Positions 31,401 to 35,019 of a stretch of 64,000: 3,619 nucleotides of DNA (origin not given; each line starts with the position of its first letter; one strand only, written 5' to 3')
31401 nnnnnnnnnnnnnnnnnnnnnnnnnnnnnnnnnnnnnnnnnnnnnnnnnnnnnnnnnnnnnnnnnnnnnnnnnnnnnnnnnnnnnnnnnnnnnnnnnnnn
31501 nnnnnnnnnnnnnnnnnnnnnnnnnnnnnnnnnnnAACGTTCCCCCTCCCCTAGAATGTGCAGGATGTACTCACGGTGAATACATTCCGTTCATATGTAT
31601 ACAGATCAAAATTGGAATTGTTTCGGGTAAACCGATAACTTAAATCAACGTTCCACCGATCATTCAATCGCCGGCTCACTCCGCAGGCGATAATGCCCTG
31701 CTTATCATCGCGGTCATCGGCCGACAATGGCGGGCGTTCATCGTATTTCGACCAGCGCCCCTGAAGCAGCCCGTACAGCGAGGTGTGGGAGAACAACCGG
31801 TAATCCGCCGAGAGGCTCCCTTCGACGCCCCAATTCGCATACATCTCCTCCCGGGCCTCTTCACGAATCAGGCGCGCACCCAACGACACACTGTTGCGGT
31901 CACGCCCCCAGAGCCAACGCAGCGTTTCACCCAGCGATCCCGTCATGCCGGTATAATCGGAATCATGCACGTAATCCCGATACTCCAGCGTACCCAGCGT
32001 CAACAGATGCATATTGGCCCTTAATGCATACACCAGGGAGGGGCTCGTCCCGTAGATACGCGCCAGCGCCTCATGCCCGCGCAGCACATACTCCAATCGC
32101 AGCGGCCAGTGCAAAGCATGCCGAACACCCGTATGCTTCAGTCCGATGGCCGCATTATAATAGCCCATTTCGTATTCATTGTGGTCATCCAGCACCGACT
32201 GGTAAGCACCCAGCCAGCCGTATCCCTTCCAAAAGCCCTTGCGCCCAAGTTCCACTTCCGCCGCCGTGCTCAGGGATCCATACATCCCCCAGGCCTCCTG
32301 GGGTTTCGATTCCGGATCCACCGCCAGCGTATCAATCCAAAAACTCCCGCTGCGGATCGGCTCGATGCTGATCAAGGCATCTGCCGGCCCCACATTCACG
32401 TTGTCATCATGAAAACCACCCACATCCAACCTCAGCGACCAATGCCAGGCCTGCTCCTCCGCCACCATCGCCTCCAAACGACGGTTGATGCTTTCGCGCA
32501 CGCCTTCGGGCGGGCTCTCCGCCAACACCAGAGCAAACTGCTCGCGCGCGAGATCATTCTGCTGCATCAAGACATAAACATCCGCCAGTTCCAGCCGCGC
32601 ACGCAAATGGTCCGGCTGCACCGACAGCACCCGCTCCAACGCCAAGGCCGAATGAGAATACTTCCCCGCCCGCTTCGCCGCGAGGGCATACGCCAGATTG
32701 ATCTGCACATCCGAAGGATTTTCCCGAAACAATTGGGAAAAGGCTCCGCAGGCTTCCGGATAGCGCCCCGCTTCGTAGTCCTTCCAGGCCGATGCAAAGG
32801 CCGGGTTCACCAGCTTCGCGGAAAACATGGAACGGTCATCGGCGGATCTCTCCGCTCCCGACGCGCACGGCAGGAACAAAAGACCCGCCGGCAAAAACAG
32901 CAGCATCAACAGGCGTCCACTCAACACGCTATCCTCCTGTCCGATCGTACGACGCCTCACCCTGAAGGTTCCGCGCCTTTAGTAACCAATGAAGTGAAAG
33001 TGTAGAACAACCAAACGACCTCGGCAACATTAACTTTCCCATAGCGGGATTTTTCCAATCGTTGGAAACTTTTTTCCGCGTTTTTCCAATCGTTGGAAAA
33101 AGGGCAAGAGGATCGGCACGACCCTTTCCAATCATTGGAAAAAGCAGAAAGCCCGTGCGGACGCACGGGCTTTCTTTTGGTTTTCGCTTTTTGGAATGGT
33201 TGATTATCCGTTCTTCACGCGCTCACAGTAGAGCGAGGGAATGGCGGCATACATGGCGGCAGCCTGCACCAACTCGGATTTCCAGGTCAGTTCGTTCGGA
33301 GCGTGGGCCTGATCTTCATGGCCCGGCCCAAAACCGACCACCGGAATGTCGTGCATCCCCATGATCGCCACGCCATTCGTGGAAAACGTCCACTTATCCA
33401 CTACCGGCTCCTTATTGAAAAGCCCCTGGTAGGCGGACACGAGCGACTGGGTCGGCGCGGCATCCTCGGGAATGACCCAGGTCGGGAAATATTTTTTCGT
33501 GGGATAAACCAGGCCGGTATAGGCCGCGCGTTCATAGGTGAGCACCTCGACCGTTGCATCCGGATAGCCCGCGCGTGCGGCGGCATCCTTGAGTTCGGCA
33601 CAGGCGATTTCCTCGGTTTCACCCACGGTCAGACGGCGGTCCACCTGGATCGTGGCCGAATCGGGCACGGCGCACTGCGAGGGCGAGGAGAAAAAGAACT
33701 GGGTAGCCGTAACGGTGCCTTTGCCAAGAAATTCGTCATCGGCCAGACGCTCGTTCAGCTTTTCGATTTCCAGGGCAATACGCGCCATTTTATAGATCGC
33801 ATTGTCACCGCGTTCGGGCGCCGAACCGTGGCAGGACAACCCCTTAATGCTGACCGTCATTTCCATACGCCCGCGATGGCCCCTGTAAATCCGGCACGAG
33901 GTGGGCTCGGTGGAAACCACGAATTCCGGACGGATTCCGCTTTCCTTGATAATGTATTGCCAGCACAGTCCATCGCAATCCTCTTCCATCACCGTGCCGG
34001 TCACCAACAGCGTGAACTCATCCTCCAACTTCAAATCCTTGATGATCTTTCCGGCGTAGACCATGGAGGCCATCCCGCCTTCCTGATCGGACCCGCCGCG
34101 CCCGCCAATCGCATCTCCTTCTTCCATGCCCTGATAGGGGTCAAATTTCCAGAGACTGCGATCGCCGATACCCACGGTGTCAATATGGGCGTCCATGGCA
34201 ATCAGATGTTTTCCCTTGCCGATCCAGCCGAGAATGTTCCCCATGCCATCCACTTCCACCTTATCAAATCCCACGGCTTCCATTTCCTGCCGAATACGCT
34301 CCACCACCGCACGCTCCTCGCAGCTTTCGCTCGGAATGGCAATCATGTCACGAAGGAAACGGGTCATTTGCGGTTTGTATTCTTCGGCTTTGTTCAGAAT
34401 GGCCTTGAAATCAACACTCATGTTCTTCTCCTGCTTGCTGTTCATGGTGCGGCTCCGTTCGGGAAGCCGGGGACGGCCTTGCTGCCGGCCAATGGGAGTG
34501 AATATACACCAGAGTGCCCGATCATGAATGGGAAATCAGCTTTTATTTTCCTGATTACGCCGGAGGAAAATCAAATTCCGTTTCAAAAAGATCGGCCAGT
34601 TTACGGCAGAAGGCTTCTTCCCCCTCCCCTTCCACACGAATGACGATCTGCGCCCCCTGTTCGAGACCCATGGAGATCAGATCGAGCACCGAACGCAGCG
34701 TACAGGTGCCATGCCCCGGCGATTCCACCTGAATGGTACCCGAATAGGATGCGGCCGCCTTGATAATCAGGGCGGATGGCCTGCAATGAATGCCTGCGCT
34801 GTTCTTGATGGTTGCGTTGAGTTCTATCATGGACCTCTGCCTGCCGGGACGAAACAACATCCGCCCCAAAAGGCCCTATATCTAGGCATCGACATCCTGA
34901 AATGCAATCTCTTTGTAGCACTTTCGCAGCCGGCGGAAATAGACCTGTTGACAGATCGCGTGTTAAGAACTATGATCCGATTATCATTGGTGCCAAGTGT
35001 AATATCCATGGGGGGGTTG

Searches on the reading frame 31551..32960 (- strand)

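Call 5: search_protein_families(library=pfam, proteins=[window:31551-32960:-], max_evalue=0.01)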
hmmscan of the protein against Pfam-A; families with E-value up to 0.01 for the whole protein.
window:31551-32960:- (469 aa): 13 families
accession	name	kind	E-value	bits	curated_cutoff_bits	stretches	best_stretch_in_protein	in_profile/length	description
PF13432.12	TPR_16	-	2.7e-08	34.5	32.7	2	92-151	4-63/65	Tetratricopeptide repeat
PF14559.12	TPR_19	-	7.5e-08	33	25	1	98-150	4-56/68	Tetratricopeptide repeat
PF04575.19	SlipAM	-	1.6e-06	28.3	22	1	295-469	110-288/288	Surface lipoprotein assembly modifier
PF24575.1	TPR_Slam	-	2.2e-06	28.5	35.2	1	87-142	49-104/104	Surface lipoprotein assembly modifier, N-terminal TPR repeats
PF13428.12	TPR_14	-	3.9e-05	24.4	23.5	1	87-127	3-43/44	Tetratricopeptide repeat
PF07719.23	TPR_2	-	0.00021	21.6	27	0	61-84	11-34/34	Tetratricopeptide repeat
PF14561.12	TPR_20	-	0.0014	19.3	25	0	107-147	10-50/90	Tetratricopeptide repeat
PF23914.1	TPR_CcmH_CycH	-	0.0047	17.2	42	1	65-152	64-154/158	Cytochrome c-type biogenesis protein H TPR domain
PF09976.15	TPR_21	-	0.0057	16.8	25.5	1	57-172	26-129/193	Tetratricopeptide repeat-like domain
PF25058.1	ARM_TT21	-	0.0059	17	27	1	75-135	84-144/155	Tetratricopeptide repeat protein 21 ARM repeat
PF13371.12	TPR_9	-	0.0079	16.6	35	0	103-162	13-72/73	Tetratricopeptide repeat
PF13505.12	OMP_b-brl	-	0.0097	16.5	28.7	0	376-469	84-175/175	Outer membrane protein beta-barrel domain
PF01389.23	OmpA_membrane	-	0.0099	16.1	21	0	366-452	64-156/180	OmpA-like transmembrane domain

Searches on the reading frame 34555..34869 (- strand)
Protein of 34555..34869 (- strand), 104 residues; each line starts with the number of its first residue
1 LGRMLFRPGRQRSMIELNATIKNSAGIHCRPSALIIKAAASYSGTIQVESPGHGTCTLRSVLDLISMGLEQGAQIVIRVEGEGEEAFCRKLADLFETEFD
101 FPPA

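Call 5: search_protein_families(library=pfam, proteins=[window:34555-34869:-], max_evalue=0.01)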
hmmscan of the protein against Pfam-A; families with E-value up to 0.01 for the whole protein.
window:34555-34869:- (104 aa): 1 family
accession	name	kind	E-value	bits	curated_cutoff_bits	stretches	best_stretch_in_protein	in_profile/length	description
PF00381.24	PTS-HPr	-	4.1e-19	68.9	23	1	18-96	4-80/81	PTS HPr component phosphorylation site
